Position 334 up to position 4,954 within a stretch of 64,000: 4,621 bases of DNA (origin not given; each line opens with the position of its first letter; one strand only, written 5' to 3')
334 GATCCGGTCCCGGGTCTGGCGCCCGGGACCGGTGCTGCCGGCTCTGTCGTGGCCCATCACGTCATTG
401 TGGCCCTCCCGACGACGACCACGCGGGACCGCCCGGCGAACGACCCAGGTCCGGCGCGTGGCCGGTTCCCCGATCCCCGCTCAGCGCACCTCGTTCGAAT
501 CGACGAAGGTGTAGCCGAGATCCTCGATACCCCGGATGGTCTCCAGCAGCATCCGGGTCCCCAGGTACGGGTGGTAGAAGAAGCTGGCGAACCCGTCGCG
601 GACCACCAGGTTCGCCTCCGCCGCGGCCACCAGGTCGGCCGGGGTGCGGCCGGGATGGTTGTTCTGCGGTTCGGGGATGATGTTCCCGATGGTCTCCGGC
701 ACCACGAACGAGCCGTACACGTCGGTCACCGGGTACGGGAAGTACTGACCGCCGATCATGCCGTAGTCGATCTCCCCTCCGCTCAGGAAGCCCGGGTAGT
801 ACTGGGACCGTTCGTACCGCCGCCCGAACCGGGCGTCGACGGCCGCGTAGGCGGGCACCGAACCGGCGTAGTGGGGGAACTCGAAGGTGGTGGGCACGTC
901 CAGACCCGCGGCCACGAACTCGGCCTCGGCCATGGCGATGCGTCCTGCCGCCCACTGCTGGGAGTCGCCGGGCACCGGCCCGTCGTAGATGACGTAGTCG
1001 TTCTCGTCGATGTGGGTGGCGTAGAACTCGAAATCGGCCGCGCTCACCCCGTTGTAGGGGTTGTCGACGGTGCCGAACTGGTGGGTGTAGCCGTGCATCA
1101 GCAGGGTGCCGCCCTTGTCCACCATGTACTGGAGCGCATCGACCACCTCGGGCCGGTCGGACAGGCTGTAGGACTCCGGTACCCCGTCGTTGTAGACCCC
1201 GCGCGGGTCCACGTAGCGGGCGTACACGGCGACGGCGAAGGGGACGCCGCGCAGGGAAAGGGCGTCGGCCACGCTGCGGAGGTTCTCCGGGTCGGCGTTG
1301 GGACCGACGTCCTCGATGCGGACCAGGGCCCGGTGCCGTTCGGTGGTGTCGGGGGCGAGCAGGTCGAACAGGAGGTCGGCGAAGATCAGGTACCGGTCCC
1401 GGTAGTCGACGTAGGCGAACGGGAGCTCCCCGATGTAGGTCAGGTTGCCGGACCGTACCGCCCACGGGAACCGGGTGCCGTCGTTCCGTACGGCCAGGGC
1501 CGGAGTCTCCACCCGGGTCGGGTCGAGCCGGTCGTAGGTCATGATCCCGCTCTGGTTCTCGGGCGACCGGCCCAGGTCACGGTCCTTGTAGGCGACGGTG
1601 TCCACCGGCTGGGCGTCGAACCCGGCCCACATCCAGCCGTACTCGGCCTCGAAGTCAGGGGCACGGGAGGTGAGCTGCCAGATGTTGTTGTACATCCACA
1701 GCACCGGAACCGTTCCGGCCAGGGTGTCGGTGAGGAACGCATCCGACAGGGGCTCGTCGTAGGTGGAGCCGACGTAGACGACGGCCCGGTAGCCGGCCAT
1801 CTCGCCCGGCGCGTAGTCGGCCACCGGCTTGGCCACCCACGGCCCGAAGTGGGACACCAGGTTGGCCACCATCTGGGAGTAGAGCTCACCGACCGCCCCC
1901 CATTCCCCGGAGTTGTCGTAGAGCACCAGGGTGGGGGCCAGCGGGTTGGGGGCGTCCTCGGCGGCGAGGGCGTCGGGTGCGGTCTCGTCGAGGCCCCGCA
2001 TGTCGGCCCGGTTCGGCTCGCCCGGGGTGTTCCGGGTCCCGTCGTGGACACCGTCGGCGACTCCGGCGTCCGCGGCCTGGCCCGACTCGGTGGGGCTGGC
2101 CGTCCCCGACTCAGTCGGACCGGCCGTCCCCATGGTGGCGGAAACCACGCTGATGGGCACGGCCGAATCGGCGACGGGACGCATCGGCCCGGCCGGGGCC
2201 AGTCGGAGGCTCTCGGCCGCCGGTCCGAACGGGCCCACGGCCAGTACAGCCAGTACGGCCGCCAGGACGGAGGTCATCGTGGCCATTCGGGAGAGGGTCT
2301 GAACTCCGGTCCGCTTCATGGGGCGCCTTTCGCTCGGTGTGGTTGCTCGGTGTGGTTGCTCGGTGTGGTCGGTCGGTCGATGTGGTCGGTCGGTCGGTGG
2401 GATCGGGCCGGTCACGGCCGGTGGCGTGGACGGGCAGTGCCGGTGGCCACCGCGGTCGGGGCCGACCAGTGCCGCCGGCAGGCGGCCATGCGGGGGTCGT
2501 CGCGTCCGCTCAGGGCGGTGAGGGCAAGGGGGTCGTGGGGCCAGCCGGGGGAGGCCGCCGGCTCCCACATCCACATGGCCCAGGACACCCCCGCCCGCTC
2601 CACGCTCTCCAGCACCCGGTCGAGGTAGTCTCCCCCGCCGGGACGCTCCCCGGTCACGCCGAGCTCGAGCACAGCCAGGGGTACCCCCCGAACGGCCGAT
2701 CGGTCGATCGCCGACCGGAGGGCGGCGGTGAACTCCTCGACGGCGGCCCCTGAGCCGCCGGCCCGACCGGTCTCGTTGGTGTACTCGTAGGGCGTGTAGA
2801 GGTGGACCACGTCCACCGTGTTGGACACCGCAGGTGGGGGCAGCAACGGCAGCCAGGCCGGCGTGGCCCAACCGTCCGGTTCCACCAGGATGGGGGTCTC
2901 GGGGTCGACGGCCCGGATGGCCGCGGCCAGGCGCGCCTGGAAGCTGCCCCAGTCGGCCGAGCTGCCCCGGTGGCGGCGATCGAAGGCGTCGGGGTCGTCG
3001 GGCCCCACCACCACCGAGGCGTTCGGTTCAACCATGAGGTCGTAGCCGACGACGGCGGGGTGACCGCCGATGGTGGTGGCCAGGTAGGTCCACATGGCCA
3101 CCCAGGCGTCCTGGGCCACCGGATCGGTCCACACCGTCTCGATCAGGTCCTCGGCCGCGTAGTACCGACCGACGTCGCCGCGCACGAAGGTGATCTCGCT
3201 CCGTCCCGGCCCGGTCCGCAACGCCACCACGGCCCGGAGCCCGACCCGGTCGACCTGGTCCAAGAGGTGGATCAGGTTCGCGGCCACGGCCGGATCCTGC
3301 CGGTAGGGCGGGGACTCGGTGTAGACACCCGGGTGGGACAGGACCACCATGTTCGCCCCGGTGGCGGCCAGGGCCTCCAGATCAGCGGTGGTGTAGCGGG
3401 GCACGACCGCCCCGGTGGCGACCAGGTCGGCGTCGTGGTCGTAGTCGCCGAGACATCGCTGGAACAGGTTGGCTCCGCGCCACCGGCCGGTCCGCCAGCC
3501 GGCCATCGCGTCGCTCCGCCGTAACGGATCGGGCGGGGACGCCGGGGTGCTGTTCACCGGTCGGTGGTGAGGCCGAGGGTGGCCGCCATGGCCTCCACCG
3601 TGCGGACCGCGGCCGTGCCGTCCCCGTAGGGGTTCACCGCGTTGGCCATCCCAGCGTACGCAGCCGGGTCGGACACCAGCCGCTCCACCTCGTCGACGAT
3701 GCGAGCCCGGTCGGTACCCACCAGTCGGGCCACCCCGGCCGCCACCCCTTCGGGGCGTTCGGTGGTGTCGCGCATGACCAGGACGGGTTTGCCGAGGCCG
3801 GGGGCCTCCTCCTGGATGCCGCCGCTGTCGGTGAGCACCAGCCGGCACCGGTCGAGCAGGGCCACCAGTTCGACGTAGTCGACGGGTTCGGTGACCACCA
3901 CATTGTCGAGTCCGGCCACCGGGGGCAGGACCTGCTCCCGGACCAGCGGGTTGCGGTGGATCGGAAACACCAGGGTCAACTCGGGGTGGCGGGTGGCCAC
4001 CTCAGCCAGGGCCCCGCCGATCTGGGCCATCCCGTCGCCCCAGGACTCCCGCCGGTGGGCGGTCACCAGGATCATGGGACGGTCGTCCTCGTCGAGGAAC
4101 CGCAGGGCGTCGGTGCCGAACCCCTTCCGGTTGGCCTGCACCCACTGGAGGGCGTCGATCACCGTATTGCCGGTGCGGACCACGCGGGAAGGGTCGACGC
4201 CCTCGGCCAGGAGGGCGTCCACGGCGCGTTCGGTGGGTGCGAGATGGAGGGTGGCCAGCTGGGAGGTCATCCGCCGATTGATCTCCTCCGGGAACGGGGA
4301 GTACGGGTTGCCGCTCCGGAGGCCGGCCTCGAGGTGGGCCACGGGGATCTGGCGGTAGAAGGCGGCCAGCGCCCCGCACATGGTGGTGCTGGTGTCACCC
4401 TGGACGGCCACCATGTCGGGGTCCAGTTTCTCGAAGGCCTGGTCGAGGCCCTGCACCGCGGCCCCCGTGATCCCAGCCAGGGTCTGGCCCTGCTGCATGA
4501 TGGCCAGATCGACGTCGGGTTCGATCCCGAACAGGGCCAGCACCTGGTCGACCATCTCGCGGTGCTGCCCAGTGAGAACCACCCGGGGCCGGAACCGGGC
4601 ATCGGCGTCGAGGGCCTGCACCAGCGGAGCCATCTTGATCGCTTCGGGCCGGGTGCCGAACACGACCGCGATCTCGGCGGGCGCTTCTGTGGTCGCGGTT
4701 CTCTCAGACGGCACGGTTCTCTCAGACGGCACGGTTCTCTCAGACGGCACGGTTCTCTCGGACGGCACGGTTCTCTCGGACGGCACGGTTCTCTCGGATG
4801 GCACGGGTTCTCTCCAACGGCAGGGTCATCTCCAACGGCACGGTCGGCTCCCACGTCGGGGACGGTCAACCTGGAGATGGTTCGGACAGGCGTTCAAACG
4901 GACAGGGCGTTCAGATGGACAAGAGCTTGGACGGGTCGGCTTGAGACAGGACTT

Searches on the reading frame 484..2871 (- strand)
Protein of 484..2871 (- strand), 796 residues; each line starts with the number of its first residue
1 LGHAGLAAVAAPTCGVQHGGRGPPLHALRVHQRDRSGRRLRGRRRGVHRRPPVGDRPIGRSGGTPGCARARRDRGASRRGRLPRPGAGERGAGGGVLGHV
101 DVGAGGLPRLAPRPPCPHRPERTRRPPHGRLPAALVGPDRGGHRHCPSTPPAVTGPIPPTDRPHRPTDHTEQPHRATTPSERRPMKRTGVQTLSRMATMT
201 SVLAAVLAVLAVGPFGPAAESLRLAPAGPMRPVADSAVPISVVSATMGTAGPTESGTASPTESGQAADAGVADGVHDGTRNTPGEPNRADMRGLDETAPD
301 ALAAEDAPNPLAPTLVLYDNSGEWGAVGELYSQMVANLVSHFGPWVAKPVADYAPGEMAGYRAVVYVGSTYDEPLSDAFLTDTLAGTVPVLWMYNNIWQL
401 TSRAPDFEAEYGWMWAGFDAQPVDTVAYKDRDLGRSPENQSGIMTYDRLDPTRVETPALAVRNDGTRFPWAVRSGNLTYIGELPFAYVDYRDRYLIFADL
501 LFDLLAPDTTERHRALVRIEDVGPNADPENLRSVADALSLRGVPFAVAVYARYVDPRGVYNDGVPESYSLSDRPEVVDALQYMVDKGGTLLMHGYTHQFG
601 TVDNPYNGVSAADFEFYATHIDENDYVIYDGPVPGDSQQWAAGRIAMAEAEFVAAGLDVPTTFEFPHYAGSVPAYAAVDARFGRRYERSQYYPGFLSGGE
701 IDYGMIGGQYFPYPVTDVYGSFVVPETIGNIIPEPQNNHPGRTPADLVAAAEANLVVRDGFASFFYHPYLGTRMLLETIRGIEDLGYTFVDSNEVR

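Call 44: search_protein_families(library=pfam, proteins=[window:484-2871:-], max_evalue=0.0001)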
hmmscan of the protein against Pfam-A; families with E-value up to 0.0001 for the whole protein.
window:484-2871:- (796 aa): 1 family
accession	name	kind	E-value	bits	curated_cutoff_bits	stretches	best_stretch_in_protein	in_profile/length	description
PF10096.14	DUF2334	-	3.5e-50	170.9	26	1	514-780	1-201/203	Uncharacterized protein conserved in bacteria (DUF2334)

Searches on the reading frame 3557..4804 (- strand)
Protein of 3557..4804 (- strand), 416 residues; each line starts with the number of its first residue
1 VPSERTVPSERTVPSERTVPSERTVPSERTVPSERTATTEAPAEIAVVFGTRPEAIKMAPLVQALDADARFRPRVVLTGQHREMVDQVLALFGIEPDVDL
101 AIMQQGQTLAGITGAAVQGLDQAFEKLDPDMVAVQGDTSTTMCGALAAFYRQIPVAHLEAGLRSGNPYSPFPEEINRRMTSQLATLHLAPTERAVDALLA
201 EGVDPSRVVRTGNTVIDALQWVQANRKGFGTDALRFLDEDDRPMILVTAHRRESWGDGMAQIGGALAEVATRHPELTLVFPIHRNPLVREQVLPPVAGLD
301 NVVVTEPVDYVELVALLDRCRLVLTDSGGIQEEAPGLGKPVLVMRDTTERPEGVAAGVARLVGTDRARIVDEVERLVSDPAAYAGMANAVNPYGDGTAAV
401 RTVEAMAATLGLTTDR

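Call 44: search_protein_families(library=pfam, proteins=[window:3557-4804:-], max_evalue=0.0001)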
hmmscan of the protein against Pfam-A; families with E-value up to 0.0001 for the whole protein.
window:3557-4804:- (416 aa): 1 family
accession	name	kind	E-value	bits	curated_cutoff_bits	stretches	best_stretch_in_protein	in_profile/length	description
PF02350.25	Epimerase_2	-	1.1e-117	393.3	30.6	1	63-406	1-346/347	UDP-N-acetylglucosamine 2-epimerase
